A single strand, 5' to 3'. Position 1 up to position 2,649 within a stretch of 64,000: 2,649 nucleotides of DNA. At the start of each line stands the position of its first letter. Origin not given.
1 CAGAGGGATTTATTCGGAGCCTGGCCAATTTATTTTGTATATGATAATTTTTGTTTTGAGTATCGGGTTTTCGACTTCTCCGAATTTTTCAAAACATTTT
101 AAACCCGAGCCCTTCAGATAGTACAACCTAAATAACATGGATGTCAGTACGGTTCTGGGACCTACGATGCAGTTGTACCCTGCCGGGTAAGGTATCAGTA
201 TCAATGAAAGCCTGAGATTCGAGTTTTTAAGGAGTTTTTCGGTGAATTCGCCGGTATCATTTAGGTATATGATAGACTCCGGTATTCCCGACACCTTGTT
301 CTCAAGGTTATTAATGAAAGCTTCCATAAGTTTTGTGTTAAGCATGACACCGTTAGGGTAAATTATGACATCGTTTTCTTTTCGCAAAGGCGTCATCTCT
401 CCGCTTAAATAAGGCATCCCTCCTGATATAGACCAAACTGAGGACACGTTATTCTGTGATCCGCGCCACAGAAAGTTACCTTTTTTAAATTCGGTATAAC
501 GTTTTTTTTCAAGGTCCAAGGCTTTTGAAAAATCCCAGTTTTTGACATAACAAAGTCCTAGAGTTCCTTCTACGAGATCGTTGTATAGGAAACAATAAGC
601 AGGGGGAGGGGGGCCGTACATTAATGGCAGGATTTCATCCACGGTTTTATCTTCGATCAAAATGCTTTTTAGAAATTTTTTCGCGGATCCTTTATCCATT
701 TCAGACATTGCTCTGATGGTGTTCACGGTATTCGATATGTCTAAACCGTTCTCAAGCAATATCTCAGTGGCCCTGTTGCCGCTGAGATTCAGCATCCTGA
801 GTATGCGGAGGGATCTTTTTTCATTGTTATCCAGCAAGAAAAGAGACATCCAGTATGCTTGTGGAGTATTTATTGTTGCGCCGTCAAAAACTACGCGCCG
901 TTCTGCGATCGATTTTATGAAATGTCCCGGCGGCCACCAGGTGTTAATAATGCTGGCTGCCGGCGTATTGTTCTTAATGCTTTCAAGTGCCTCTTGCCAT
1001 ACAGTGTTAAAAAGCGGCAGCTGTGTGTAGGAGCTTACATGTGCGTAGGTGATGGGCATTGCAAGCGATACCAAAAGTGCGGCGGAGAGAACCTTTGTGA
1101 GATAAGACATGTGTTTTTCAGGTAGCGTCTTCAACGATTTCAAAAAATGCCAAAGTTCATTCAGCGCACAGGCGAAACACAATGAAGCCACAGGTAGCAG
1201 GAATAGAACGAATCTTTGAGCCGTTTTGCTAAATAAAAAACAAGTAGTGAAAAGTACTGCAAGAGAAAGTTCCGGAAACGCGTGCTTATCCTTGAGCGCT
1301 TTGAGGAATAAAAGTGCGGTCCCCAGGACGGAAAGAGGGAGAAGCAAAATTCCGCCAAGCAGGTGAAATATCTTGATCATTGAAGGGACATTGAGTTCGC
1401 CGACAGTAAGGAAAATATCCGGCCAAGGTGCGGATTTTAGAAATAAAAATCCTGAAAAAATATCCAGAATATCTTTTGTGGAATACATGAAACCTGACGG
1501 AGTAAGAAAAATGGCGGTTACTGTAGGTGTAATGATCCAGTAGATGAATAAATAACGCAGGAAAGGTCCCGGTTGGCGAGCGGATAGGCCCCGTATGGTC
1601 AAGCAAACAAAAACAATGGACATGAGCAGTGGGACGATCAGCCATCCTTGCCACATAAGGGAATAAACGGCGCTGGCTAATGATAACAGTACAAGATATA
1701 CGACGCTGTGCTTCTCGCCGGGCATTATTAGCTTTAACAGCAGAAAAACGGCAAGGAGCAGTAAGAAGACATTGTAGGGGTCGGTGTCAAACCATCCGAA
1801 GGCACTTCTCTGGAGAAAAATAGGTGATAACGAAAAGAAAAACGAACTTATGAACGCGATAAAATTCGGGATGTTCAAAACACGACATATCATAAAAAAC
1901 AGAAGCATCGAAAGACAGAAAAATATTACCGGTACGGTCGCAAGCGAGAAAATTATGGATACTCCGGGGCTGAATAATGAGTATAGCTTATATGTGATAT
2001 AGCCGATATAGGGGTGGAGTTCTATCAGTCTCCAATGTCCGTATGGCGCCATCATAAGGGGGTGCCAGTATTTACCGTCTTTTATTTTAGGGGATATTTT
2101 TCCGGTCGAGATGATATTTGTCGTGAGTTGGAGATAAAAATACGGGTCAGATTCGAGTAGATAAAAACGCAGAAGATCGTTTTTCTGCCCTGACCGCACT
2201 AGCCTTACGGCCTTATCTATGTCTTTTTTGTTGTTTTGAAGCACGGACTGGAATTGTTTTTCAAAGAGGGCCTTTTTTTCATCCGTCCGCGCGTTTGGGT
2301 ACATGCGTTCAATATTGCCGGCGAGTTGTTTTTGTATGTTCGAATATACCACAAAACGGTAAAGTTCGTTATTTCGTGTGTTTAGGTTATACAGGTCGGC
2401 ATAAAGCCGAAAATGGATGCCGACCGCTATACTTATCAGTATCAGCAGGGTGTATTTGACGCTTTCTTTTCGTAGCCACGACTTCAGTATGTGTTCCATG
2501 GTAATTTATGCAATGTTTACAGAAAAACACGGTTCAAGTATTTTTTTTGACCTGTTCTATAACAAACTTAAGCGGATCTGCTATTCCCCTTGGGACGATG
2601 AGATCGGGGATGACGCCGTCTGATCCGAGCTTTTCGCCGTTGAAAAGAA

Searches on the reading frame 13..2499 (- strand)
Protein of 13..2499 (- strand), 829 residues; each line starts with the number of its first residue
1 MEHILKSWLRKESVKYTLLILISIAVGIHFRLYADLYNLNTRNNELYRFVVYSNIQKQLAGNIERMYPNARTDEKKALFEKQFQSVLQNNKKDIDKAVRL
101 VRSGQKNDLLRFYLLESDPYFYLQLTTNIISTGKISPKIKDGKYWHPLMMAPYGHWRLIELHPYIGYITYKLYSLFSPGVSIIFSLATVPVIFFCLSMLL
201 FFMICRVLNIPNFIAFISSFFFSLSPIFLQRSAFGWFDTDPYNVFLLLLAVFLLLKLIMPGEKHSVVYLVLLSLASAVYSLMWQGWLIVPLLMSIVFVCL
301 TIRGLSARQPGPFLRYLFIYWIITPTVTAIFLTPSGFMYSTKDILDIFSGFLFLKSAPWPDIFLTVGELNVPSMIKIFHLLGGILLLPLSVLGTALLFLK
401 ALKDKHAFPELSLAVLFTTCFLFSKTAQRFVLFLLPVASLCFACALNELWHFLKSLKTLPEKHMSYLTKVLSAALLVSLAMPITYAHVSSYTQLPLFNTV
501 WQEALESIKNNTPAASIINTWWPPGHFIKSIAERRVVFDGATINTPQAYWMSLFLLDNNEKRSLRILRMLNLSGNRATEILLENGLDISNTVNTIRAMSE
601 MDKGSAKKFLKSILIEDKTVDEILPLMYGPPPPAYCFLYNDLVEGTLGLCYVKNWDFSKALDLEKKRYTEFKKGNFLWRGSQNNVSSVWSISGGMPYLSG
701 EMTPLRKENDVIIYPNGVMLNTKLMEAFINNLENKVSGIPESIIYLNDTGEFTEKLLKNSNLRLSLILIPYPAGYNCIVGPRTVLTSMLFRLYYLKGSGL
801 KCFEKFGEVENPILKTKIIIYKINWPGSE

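Call 34: find_encoding_contigs(protein=window:13-2499:-, flank=10000, max_places=4)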
Protein window:13-2499:- (829 aa): 7 contigs read that carry it; 4 places shown.
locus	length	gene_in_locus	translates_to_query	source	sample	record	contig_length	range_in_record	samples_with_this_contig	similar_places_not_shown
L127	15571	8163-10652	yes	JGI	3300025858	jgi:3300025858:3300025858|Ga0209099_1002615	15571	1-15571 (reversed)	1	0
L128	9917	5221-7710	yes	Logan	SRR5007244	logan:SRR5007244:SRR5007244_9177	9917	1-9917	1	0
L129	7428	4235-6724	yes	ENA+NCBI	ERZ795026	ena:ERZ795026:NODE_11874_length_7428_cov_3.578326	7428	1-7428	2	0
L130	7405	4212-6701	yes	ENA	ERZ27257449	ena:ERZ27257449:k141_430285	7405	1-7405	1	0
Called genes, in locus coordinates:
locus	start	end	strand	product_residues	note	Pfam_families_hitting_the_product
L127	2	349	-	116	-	?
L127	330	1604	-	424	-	PF00350:Dynamin_N (faint), PF01926:MMR_HSR1, PF02421:FeoB_N (faint), PF18128:HydF_dimer, PF18133:HydF_tetramer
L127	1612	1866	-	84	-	PF21699:TM1266-like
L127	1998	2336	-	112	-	PF02627:CMD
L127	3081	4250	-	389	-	PF13181:TPR_8 (faint), PF13428:TPR_14 (faint), PF13424:TPR_12, PF13414:TPR_11 (weak), PF13432:TPR_16 (weak), PF00515:TPR_1 (weak), PF07719:TPR_2 (weak), PF13485:Peptidase_MA_2, +1 more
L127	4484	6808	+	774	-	-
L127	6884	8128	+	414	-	PF00595:PDZ (weak), PF17820:PDZ_6 (weak), PF03572:Peptidase_S41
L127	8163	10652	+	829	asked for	PF02516:STT3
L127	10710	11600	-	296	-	PF00515:TPR_1 (faint), PF07719:TPR_2 (faint), PF13414:TPR_11 (faint), PF13431:TPR_17 (faint), PF14559:TPR_19 (faint), PF13371:TPR_9 (faint), PF13181:TPR_8 (weak)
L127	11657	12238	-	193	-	-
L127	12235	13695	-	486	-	PF11104:PilM_2, PF05137:PilN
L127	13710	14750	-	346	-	PF21687:T2SSK_1st, PF12836:HHH_3 (faint)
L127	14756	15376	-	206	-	-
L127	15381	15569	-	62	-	?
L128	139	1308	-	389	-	PF13181:TPR_8 (faint), PF13428:TPR_14 (faint), PF13424:TPR_12, PF13414:TPR_11 (weak), PF13432:TPR_16 (weak), PF00515:TPR_1 (weak), PF07719:TPR_2 (weak), PF13485:Peptidase_MA_2, +1 more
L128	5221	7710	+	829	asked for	PF02516:STT3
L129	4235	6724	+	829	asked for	PF02516:STT3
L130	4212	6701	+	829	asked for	PF02516:STT3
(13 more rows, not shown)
